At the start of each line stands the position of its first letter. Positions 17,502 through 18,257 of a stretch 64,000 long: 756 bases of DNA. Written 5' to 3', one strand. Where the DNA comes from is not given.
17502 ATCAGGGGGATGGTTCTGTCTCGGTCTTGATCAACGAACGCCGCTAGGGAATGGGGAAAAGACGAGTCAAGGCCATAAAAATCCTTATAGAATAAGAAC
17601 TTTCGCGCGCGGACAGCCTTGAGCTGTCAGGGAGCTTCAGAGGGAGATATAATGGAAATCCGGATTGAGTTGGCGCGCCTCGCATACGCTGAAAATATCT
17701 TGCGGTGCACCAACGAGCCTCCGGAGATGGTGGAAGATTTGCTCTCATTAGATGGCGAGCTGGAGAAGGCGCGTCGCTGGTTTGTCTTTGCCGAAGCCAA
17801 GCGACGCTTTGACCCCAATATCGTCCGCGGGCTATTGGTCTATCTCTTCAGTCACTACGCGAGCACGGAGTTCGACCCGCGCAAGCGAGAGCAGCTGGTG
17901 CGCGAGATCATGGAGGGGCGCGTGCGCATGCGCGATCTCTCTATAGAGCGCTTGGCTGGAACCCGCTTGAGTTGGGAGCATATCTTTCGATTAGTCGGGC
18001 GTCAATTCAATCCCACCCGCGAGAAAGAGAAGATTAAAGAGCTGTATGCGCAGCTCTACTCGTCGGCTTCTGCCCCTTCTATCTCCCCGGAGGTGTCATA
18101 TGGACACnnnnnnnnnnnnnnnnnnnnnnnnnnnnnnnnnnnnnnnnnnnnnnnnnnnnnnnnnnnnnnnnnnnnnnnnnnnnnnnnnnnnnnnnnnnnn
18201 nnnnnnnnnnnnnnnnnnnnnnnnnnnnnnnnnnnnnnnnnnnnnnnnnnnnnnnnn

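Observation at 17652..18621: Anti-sigma-like zinc-finger membrane protein coupled to a non-sigma partner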

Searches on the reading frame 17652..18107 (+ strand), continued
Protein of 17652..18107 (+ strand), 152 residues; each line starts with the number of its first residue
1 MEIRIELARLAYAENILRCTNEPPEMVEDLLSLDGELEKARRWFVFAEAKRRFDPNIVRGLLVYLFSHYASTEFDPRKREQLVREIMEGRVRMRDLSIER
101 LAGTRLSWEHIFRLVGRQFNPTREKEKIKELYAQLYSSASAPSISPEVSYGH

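Call 62: search_solved_structures(query=A4, max_evalue=10, show_alignments=3)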
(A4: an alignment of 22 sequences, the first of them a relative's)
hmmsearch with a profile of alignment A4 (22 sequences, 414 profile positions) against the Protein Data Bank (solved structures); distinct sequences matched with E-value up to 10: 0.

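Call 63: find_encoding_contigs(protein=P0085, flank=4000, max_places=2)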
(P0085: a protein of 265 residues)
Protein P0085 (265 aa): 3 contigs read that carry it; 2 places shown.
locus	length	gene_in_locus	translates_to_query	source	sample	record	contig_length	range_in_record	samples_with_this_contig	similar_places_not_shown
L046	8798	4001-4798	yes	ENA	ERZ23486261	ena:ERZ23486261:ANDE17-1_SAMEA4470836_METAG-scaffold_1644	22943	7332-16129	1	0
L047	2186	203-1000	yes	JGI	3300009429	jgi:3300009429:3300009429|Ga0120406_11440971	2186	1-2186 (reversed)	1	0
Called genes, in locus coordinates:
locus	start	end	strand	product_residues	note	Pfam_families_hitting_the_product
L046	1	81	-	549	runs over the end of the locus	PF03485:Arg_tRNA_synt_N, PF00750:tRNA-synt_1d, PF01921:tRNA-synt_1f (faint), PF05746:DALR_1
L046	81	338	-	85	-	PF04232:SpoVS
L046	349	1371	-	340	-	PF00348:polyprenyl_synt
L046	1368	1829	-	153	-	PF02580:Tyr_Deacylase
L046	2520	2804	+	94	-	PF00348:polyprenyl_synt (weak)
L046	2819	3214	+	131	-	PF03780:Asp23 (weak)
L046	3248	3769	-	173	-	PF00075:RNase_H, PF13456:RVT_3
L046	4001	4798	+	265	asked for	-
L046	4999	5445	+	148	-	-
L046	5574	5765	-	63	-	-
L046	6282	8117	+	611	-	-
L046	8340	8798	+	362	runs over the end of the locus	PF00528:BPD_transp_1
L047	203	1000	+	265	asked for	-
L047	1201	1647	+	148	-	-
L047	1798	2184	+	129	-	?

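Call 64: find_encoding_contigs(protein=P0088, flank=4000, max_places=2)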
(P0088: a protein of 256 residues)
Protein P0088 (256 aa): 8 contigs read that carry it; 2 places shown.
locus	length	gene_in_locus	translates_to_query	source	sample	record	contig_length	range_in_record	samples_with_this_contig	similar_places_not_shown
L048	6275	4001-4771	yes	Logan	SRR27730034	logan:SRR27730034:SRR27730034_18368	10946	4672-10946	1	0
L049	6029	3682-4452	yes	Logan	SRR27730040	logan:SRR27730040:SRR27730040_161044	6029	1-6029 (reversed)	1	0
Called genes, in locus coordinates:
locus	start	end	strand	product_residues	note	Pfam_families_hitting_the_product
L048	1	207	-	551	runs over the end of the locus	PF03485:Arg_tRNA_synt_N, PF00750:tRNA-synt_1d, PF01921:tRNA-synt_1f (faint), PF05746:DALR_1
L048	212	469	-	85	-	PF04232:SpoVS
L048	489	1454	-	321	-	PF00348:polyprenyl_synt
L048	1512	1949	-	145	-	PF02580:Tyr_Deacylase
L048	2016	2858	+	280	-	PF00348:polyprenyl_synt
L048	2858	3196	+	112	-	PF03780:Asp23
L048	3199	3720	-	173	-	PF00075:RNase_H, PF13456:RVT_3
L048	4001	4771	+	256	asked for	-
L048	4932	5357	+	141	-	-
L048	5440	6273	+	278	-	?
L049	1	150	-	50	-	?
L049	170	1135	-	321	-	PF00348:polyprenyl_synt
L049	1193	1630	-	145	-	PF02580:Tyr_Deacylase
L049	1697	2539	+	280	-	PF00348:polyprenyl_synt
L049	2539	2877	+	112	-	PF03780:Asp23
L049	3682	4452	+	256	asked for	-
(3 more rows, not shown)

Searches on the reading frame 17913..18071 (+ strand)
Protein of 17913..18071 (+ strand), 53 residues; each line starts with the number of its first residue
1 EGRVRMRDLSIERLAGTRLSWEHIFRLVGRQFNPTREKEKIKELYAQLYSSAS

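Call 111: search_solved_structures(query=A7, max_evalue=10, show_alignments=4)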
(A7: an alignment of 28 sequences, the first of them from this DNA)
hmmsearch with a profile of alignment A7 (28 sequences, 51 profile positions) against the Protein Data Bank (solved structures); distinct sequences matched with E-value up to 10: 2.
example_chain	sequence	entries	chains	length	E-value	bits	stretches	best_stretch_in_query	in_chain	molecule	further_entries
7esy_B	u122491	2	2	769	0.041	16.8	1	6-37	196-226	ULP_PROTEASE domain-containing protein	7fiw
8f5h_A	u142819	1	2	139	9.5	9.2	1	8-26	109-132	S2hlx_EX_19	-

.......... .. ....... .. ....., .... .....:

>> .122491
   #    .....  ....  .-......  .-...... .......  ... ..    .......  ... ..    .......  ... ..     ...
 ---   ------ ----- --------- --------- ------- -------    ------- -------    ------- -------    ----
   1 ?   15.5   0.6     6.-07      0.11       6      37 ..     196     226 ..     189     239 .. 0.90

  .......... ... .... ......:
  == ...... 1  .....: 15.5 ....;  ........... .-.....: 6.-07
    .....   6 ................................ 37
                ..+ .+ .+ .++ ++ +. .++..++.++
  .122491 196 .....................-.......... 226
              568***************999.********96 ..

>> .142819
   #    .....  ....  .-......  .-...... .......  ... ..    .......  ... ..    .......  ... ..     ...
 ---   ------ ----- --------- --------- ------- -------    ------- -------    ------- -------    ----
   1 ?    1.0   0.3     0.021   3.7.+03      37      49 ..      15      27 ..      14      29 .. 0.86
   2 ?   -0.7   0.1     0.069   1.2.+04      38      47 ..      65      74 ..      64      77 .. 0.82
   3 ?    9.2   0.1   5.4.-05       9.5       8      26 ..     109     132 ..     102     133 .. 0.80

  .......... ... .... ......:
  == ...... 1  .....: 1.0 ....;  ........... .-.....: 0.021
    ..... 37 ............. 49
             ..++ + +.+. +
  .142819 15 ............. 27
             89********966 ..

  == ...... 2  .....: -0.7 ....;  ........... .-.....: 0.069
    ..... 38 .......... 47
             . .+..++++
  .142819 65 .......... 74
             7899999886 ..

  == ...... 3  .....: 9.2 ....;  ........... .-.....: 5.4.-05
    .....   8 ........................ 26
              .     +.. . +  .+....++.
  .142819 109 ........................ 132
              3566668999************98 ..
